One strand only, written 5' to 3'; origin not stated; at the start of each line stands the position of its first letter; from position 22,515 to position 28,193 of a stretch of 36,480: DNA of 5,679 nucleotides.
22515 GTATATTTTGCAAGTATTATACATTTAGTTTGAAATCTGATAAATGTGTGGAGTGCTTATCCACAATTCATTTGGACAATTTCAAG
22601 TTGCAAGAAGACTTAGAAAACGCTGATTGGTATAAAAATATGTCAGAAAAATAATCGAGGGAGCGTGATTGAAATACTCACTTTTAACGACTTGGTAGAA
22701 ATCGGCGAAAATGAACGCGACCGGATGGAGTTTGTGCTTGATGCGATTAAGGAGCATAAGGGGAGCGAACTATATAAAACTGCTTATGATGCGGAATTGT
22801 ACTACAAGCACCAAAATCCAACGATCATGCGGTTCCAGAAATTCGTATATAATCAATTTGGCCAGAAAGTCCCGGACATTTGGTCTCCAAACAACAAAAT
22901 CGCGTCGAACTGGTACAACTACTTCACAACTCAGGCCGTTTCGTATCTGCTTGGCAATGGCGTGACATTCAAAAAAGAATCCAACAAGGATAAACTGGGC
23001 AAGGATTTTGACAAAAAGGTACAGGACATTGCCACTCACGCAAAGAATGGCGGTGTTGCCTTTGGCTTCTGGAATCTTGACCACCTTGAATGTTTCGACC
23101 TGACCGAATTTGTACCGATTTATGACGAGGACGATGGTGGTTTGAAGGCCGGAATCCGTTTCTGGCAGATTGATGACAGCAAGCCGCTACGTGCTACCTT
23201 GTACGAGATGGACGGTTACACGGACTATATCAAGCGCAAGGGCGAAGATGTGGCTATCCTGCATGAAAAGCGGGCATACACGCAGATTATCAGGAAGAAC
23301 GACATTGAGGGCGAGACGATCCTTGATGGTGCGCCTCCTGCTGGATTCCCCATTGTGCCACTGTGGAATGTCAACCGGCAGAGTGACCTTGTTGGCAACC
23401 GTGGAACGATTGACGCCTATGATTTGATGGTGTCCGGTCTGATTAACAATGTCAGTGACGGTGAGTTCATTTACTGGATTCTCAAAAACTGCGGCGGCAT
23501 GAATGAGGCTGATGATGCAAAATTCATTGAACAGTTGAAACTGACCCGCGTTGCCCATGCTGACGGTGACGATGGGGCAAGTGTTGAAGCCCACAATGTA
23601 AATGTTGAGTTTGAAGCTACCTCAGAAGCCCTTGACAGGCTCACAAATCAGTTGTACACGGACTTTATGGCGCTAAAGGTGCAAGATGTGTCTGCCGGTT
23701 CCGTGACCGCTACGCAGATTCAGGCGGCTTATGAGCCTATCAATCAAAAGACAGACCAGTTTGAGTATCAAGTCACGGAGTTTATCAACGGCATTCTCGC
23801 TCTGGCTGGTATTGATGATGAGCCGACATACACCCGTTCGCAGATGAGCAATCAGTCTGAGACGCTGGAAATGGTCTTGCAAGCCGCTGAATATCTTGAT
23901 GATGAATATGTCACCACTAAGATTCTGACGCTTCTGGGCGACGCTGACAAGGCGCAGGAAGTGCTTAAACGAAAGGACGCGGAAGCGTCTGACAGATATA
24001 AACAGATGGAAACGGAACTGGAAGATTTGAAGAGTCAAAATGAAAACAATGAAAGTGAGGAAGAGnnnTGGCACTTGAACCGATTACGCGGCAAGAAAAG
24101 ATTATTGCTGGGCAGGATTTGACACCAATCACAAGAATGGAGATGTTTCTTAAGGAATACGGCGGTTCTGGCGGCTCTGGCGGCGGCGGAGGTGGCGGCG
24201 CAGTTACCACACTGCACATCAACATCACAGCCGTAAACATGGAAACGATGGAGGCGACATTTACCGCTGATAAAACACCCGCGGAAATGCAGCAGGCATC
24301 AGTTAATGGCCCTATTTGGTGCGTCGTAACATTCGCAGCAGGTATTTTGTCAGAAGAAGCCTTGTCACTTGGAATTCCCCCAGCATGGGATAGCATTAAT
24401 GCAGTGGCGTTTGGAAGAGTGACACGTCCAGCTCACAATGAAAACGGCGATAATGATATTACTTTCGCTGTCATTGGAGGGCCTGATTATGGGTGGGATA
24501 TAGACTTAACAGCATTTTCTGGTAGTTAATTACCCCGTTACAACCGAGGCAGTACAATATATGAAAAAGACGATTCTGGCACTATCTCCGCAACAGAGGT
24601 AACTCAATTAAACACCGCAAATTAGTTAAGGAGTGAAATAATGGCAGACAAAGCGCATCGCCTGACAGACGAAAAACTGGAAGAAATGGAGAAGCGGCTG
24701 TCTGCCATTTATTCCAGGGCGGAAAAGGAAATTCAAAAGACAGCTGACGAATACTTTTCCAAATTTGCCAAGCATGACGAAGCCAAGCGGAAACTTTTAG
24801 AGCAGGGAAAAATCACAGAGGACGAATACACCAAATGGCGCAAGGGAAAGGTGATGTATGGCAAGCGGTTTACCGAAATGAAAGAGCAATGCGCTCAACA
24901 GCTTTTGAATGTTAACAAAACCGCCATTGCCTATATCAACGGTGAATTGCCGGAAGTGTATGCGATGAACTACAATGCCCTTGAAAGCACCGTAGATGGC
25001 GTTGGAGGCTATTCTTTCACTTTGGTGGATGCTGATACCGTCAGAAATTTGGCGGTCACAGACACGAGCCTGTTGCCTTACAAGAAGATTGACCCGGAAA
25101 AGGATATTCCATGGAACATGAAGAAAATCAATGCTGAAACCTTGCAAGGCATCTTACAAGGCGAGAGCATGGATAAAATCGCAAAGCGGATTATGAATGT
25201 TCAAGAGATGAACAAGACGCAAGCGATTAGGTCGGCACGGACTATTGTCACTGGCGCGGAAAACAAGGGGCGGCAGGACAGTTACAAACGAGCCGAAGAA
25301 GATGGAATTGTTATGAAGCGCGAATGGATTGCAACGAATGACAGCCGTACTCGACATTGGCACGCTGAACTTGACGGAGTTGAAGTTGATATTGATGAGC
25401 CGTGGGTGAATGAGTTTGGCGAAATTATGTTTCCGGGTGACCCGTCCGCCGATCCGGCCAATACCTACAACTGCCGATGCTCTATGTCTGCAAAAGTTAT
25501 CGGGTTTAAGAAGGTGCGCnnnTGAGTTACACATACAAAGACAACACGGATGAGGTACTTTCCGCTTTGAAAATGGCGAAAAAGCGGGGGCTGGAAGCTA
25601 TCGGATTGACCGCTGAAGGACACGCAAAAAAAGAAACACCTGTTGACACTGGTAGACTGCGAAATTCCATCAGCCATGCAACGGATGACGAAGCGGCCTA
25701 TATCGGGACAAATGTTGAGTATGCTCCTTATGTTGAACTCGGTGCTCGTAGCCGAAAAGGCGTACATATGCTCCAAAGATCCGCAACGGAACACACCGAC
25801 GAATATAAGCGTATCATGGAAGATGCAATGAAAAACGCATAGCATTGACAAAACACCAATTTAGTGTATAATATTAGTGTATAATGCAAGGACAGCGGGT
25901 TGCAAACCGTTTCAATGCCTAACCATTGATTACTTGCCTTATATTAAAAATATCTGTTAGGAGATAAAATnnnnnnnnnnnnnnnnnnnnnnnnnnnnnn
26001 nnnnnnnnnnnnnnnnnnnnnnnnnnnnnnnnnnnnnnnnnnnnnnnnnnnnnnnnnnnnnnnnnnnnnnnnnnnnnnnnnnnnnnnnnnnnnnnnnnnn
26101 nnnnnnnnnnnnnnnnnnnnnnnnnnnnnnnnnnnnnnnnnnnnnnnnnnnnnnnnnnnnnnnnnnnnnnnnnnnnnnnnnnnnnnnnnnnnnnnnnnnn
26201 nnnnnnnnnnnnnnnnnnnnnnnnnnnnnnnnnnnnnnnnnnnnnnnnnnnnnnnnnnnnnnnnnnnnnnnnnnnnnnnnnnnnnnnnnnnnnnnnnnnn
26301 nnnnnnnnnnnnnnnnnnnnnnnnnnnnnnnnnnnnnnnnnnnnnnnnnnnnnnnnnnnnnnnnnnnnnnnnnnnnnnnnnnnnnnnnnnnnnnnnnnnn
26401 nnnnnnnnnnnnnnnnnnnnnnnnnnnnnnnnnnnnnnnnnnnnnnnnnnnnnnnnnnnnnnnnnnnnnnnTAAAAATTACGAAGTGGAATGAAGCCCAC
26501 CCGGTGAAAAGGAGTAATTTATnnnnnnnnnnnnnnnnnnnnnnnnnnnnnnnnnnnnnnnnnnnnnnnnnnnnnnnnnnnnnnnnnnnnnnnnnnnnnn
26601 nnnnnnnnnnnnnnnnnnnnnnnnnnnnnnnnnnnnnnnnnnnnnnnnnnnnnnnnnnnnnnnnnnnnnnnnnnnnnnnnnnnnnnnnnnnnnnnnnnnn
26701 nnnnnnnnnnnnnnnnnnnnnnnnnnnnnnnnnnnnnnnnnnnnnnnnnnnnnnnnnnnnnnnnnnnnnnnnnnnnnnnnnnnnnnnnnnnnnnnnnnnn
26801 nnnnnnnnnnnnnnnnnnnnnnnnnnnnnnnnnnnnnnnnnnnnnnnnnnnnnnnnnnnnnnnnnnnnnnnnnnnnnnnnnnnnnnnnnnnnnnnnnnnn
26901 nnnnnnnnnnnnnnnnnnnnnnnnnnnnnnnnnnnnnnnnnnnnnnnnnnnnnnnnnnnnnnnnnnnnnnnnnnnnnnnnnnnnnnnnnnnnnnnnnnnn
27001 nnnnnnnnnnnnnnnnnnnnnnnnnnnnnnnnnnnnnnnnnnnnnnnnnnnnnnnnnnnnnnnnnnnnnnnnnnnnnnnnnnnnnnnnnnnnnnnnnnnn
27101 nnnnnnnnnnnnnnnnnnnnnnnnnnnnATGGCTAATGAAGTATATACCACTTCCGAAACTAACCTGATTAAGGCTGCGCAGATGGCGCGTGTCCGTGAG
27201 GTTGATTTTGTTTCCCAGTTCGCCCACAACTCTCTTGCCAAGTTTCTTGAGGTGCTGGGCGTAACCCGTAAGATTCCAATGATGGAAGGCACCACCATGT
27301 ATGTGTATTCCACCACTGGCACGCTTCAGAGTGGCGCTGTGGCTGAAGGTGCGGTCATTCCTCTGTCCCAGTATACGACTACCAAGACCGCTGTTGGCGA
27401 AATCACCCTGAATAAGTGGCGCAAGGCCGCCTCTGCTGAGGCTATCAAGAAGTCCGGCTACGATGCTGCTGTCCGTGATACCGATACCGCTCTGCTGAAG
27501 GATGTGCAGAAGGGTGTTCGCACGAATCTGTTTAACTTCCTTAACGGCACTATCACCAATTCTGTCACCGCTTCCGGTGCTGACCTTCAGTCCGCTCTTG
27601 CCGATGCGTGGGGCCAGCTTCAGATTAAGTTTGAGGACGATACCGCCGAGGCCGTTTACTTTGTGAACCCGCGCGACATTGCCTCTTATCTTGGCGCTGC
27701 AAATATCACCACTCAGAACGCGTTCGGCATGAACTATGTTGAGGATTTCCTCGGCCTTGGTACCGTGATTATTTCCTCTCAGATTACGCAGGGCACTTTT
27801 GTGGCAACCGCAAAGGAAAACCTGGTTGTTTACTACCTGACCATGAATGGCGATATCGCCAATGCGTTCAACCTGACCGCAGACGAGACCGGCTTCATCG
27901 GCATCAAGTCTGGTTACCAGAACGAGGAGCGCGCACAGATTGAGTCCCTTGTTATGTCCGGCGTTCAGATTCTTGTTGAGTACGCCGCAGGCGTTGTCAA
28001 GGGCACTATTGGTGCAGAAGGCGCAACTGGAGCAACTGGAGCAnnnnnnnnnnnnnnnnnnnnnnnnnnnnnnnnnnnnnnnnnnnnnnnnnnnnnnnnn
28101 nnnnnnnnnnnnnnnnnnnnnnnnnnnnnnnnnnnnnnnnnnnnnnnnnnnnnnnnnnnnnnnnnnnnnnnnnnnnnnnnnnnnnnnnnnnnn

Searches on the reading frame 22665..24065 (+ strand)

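Call 35: search_protein_families(library=phrogs, proteins=[window:22665-24065:+], max_evalue=0.001)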
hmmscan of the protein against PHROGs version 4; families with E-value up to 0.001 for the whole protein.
window:22665-24065:+ (467 aa): 1 family
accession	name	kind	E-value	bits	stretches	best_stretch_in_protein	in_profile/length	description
phrog_64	-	head and packaging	4.2e-45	155.2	1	17-465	71-519/547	portal protein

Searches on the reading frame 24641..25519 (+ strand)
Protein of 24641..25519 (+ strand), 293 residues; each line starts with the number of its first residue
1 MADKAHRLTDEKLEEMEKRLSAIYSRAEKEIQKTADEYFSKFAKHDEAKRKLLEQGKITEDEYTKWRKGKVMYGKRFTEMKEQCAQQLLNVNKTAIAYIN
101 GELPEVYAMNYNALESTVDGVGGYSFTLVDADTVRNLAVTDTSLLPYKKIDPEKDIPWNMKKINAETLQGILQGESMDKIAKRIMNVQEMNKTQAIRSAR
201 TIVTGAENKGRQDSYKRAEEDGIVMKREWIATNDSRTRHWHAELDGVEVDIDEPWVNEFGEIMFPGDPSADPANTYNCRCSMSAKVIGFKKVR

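Call 35: search_protein_families(library=phrogs, proteins=[window:24641-25519:+], max_evalue=0.001)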
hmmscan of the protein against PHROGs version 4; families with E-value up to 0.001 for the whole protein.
window:24641-25519:+ (293 aa): 18 families
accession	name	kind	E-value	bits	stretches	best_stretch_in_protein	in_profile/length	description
phrog_2468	-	head and packaging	7.6e-30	105.4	1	12-286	28-273/303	head morphogenesis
phrog_595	-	head and packaging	5.7e-29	102.8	1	7-283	13-295/513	head maturation protease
phrog_3517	-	head and packaging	2.1e-26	94.1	1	173-285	215-328/371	head morphogenesis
phrog_2662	-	head and packaging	5.5e-23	82.4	1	12-286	488-709/717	portal protein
phrog_115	-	head and packaging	1.9e-22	81.2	2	161-253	208-296/665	minor head protein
phrog_859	-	head and packaging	2.8e-18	66.8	1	184-284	189-288/807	portal protein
phrog_6577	-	unknown function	5.7e-16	59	1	161-282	117-226/1066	-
phrog_15127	-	head and packaging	8.4e-11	42.1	1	168-280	142-246/602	head protein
phrog_241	-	head and packaging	2.6e-10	41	1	159-255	153-256/679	head morphogenesis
phrog_4728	-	head and packaging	1.2e-09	38.5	1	10-283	34-297/591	head morphogenesis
phrog_19443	-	head and packaging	6.5e-09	35.8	1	4-286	24-285/579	minor head protein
phrog_21406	-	unknown function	7.2e-09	34.7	1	219-283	286-350/1668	-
phrog_18477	-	head and packaging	1.8e-08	34.6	1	193-282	204-295/760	head morphogenesis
phrog_324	-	head and packaging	4.1e-07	30.4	1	166-284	209-316/624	head morphogenesis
phrog_758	-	head and packaging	1.1e-06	29.2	1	169-283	184-288/326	head morphogenesis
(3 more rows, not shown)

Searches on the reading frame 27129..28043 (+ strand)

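Call 35: search_protein_families(library=phrogs, proteins=[window:27129-28043:+], max_evalue=0.001)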
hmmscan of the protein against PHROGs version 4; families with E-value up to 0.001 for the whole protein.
window:27129-28043:+ (305 aa): 1 family
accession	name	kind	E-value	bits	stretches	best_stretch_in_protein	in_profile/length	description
phrog_544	-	head and packaging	7.2e-52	177.5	1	7-300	5-279/282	major head protein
